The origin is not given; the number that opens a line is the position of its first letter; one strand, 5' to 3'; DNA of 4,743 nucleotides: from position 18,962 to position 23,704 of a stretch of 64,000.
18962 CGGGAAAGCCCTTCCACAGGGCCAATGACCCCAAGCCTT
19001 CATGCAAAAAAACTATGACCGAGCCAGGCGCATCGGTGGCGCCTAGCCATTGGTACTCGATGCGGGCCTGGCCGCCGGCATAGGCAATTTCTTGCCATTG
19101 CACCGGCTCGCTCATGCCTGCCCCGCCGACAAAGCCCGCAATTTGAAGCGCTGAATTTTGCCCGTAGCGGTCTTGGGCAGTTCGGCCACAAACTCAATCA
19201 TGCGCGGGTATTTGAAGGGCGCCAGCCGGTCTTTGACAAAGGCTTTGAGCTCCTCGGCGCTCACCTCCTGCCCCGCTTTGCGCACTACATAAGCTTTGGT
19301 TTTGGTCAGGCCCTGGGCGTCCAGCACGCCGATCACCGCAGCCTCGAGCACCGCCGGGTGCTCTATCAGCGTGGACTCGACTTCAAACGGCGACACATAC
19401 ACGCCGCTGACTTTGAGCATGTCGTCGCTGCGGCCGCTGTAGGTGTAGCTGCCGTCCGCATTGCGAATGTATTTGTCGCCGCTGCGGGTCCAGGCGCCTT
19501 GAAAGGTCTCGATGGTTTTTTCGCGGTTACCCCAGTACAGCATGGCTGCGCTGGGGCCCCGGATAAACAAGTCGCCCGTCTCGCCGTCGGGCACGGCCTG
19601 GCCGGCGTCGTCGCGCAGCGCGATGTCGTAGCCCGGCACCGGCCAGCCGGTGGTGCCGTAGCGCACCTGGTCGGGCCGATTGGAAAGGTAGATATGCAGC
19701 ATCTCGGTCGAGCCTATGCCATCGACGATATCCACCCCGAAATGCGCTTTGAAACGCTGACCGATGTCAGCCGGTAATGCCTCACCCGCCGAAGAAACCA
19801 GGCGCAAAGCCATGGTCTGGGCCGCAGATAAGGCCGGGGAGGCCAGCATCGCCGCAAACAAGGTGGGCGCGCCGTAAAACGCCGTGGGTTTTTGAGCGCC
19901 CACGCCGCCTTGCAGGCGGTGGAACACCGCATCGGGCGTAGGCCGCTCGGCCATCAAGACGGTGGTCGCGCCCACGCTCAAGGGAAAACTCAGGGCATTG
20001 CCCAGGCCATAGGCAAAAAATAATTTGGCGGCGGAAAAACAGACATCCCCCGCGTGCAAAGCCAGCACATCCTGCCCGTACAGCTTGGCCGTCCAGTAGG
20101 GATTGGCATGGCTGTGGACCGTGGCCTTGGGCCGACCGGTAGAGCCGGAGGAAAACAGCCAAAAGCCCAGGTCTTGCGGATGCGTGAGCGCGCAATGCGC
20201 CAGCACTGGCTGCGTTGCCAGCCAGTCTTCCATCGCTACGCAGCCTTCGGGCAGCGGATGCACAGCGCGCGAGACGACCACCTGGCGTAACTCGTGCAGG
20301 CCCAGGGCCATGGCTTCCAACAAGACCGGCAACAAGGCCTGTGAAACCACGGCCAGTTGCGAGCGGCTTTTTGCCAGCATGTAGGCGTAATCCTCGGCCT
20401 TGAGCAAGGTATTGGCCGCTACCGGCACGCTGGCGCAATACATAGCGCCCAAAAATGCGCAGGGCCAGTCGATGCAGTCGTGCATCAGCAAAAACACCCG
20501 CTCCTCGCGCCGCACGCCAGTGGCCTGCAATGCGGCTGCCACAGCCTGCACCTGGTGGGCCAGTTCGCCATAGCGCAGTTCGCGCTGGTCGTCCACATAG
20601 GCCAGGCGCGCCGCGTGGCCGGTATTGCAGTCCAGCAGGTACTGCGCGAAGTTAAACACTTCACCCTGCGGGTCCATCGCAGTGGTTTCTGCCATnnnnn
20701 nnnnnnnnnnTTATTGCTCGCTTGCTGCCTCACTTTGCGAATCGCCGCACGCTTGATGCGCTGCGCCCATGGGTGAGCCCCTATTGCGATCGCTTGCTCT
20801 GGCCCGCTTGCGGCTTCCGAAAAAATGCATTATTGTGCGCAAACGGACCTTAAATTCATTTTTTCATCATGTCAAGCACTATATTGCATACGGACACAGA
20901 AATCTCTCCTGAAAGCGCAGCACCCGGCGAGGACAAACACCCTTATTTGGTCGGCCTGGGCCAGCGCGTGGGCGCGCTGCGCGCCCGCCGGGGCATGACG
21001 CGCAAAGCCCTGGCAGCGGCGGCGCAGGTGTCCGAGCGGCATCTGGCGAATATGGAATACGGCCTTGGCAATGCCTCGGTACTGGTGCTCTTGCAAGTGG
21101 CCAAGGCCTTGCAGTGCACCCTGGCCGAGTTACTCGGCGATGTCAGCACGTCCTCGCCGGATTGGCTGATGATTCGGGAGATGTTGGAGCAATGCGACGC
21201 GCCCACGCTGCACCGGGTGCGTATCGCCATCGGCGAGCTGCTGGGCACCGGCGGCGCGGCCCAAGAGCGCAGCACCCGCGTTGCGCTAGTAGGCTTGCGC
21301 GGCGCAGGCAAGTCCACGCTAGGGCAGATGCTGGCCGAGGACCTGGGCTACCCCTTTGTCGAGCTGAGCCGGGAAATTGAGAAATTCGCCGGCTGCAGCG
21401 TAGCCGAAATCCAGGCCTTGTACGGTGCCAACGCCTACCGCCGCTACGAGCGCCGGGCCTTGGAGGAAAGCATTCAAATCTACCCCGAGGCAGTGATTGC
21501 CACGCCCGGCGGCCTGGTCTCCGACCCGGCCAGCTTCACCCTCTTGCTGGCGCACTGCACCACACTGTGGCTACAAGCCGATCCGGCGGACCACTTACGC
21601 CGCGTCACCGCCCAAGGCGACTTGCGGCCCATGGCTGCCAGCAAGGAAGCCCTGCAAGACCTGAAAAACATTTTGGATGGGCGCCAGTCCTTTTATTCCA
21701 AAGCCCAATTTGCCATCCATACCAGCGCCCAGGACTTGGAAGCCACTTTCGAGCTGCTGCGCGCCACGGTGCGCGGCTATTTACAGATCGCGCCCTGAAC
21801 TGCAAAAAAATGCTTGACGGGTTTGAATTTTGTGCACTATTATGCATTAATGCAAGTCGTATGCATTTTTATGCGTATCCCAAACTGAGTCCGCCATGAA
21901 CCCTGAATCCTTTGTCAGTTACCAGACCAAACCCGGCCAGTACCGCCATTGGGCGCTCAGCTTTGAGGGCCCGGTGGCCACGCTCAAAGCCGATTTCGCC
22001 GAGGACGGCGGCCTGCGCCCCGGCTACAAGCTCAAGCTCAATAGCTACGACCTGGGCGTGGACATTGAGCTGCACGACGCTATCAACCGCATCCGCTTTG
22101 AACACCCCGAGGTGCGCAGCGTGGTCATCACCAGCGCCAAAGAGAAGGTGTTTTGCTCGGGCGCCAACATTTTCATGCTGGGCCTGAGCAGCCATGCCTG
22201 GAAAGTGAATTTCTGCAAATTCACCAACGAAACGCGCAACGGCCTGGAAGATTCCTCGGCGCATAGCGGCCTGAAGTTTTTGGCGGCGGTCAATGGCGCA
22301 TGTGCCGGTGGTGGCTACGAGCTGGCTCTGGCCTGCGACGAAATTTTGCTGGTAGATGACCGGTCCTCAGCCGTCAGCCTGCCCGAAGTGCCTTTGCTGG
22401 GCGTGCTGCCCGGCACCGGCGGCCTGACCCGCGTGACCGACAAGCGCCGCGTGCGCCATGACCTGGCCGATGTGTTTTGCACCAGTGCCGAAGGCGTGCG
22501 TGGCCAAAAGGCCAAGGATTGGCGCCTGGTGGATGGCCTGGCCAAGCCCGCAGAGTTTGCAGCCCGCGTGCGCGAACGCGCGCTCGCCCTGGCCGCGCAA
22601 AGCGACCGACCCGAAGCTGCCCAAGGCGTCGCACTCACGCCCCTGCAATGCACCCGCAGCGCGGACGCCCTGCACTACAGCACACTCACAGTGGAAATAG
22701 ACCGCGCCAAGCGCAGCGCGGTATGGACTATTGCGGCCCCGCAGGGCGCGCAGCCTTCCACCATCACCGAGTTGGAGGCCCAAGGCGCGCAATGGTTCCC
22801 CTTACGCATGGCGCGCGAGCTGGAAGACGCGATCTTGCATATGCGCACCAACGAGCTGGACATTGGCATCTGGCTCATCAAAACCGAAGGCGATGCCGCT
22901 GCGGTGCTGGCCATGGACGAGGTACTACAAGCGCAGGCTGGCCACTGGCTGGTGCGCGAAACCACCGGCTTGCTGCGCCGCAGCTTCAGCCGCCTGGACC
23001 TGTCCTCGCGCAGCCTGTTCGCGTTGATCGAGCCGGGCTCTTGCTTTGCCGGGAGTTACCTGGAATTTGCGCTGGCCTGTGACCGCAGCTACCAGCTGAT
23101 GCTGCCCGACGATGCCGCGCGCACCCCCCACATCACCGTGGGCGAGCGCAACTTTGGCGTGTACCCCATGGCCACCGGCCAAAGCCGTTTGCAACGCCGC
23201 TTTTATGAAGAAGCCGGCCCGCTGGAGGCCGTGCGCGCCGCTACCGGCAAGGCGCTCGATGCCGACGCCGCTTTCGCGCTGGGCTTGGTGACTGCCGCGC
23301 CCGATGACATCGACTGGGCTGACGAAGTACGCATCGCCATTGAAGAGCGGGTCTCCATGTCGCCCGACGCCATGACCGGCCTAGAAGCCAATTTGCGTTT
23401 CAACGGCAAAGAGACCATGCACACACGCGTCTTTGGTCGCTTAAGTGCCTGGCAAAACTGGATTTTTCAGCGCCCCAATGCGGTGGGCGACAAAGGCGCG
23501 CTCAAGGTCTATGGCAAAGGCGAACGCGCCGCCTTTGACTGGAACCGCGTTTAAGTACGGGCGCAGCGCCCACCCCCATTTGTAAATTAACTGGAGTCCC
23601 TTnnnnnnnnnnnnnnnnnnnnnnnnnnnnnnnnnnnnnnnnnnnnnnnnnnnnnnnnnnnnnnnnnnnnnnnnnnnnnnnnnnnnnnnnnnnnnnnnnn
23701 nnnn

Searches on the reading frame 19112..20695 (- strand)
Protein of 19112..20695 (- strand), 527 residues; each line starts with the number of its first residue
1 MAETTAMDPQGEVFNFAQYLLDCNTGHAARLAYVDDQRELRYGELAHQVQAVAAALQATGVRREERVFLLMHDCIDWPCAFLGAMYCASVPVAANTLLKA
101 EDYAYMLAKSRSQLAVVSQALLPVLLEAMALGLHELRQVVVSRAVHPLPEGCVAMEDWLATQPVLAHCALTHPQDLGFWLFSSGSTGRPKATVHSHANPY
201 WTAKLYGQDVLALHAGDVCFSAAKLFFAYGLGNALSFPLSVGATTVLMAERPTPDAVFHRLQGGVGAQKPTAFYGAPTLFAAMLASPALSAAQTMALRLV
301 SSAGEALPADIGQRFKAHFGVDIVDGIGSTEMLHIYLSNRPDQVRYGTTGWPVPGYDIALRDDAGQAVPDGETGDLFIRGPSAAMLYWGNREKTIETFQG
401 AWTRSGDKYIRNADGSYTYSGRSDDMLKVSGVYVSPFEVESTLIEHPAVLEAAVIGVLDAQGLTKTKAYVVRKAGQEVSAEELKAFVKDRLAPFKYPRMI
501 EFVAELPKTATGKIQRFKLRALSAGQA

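Call 40: search_protein_families(library=pfam, proteins=[window:19112-20695:-], max_evalue=0.000001)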
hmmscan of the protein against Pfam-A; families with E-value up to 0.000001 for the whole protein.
window:19112-20695:- (527 aa): 2 families
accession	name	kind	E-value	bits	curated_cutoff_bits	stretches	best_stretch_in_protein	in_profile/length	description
PF00501.34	AMP-binding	-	8.6e-73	245.8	29.9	1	27-388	8-384/384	AMP-binding enzyme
PF13193.12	AMP-binding_C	-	9.8e-21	74.9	24.5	1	438-513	1-76/76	AMP-binding enzyme C-terminal domain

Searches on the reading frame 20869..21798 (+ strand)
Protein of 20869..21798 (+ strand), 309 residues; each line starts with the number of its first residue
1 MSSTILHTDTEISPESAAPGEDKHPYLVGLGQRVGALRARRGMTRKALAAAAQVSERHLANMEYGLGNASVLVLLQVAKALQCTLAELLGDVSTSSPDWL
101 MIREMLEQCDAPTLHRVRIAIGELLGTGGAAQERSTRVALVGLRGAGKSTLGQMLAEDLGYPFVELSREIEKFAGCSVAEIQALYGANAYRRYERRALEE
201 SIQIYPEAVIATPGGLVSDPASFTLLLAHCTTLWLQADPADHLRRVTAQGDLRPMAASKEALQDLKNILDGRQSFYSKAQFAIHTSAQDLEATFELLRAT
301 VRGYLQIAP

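Call 40: search_protein_families(library=pfam, proteins=[window:20869-21798:+], max_evalue=0.000001)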
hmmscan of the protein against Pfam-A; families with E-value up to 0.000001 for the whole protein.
window:20869-21798:+ (309 aa): 2 families
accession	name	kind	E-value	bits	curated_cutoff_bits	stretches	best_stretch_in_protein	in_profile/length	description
PF01202.28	SKI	-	5e-33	114.9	22.1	1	144-291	1-148/159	Shikimate kinase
PF01381.28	HTH_3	-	5.4e-10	39.6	23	1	36-88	3-55/55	Helix-turn-helix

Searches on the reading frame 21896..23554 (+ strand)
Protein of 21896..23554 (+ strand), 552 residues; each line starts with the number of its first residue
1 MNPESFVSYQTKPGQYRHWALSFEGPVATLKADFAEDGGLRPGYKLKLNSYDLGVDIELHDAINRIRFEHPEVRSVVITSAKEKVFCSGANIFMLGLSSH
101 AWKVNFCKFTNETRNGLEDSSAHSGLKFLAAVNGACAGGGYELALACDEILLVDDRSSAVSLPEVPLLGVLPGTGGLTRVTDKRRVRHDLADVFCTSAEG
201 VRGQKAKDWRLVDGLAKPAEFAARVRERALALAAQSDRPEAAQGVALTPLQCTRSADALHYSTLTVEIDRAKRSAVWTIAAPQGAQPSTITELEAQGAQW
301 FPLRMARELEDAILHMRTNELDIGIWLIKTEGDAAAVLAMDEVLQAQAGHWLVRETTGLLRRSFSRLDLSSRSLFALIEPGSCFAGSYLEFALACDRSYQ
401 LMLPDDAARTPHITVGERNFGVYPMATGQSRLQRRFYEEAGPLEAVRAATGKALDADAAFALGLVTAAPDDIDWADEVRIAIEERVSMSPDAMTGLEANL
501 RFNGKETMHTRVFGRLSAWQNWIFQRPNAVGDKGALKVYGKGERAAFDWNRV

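Call 40: search_protein_families(library=pfam, proteins=[window:21896-23554:+], max_evalue=0.000001)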
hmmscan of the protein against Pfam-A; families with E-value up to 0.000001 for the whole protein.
window:21896-23554:+ (552 aa): 2 families
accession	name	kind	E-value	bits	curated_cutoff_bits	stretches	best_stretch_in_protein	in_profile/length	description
PF00378.25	ECH_1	-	1.5e-26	93.7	27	1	48-236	17-194/251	Enoyl-CoA hydratase/isomerase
PF16113.10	ECH_2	-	4.4e-07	30.1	27.2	0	47-232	11-187/335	Enoyl-CoA hydratase/isomerase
